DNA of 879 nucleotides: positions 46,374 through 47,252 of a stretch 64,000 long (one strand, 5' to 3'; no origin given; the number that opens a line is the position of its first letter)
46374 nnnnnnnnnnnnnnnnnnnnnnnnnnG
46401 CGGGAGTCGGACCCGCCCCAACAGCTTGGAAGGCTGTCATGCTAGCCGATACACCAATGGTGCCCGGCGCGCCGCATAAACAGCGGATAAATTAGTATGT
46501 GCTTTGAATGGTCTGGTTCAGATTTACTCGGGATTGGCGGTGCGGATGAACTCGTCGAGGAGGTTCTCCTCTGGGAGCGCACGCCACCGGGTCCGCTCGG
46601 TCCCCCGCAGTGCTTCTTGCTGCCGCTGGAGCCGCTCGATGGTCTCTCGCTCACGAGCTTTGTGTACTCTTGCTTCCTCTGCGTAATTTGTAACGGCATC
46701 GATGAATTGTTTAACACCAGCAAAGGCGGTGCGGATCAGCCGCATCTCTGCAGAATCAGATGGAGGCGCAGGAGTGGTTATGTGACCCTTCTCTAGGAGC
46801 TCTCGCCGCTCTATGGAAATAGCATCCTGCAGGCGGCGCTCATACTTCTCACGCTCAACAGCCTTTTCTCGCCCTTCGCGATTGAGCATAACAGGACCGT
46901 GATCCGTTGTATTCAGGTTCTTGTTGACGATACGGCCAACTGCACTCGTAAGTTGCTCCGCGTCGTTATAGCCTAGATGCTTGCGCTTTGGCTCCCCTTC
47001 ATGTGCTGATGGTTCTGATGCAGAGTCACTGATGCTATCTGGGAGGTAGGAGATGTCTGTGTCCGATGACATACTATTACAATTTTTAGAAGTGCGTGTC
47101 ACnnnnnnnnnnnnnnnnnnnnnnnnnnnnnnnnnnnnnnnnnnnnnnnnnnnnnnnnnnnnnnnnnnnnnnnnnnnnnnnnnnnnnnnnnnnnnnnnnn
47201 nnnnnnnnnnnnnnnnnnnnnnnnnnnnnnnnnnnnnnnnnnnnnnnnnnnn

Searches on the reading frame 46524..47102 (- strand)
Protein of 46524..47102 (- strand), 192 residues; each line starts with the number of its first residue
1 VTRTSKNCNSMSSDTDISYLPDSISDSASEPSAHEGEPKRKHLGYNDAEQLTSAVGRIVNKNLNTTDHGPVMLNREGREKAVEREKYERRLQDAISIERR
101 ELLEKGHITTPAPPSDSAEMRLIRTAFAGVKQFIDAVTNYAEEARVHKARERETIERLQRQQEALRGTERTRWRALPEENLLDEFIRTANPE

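Call 9: search_protein_families(library=pfam, proteins=[window:46524-47102:-], max_evalue=0.01)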
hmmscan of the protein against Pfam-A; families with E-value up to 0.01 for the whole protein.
window:46524-47102:- (192 aa): 2 families
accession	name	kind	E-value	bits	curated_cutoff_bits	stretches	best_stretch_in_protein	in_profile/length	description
PF07890.17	Rrp15p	-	2.1e-07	31.7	27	1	53-161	3-123/140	Rrp15p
PF12040.14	DUF3526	-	0.0046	18.1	25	1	62-153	40-114/144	Domain of unknown function (DUF3526)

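Call 12: find_encoding_contigs(protein=window:46524-47102:-, flank=10000, max_places=10)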
Protein window:46524-47102:- (192 aa): no gene with exactly this product is on record in the collection.

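Call 19: find_encoding_contigs(protein=window:46524-47072:-, flank=10000, max_places=10)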
Protein window:46524-47072:- (182 aa): 23 contigs read that carry it; 3 places shown.
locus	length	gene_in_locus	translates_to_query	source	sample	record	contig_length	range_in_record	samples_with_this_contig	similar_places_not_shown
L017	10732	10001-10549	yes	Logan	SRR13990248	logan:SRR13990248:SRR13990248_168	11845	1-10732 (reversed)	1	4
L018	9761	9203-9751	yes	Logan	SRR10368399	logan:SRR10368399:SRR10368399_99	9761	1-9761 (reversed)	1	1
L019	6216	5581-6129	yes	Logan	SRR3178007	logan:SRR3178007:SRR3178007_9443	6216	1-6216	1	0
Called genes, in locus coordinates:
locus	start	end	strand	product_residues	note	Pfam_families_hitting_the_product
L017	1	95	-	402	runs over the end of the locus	?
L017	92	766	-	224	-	-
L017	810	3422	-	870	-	PF00013:KH_1 (weak)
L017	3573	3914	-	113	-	-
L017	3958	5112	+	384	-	-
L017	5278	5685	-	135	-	PF02493:MORN (faint)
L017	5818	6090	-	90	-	-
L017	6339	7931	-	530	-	PF03224:V-ATPase_H_N (weak), PF11698:V-ATPase_H_C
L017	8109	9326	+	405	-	PF00675:Peptidase_M16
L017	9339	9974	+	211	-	-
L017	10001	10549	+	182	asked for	PF07890:Rrp15p (weak)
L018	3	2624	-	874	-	?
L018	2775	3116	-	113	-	-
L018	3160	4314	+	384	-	-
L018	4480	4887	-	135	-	PF02493:MORN (faint)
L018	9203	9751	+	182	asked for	PF07890:Rrp15p (weak)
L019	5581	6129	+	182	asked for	PF07890:Rrp15p (weak)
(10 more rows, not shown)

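Call 49: find_homologous_proteins(query=window:46524-47072:-, max_evalue=0.00001)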
Query window:46524-47072:- (182 aa): 5 proteins with E <= 0.00001 among 236 candidates.
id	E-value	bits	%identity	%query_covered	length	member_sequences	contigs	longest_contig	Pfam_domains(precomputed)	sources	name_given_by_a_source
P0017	2.3e-107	375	97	100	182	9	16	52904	PF07890.18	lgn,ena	-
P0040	1.7e-92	326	85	100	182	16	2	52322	PF07890.18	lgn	-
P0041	2.7e-90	319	82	100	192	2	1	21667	PF07890.18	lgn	-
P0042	1.9e-84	300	79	100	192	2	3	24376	PF07890.18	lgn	-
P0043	5.3e-19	87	100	26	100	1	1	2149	-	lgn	-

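Call 50: find_encoding_contigs(protein=P0040, flank=10000, max_places=8)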
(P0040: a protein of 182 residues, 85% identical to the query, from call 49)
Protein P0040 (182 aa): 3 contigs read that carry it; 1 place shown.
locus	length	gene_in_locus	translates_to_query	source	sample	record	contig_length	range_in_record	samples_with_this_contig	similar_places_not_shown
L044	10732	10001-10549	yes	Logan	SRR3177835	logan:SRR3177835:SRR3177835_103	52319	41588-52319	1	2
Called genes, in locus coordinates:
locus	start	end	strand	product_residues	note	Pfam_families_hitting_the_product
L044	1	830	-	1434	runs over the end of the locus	-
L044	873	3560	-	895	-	PF00013:KH_1 (weak)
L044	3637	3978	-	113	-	-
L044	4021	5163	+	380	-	-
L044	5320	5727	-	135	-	PF02493:MORN (faint)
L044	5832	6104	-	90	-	-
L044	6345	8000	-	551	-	PF03224:V-ATPase_H_N (weak), PF11698:V-ATPase_H_C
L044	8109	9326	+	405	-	PF00675:Peptidase_M16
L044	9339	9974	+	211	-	-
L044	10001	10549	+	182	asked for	PF07890:Rrp15p (weak)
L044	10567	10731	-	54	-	?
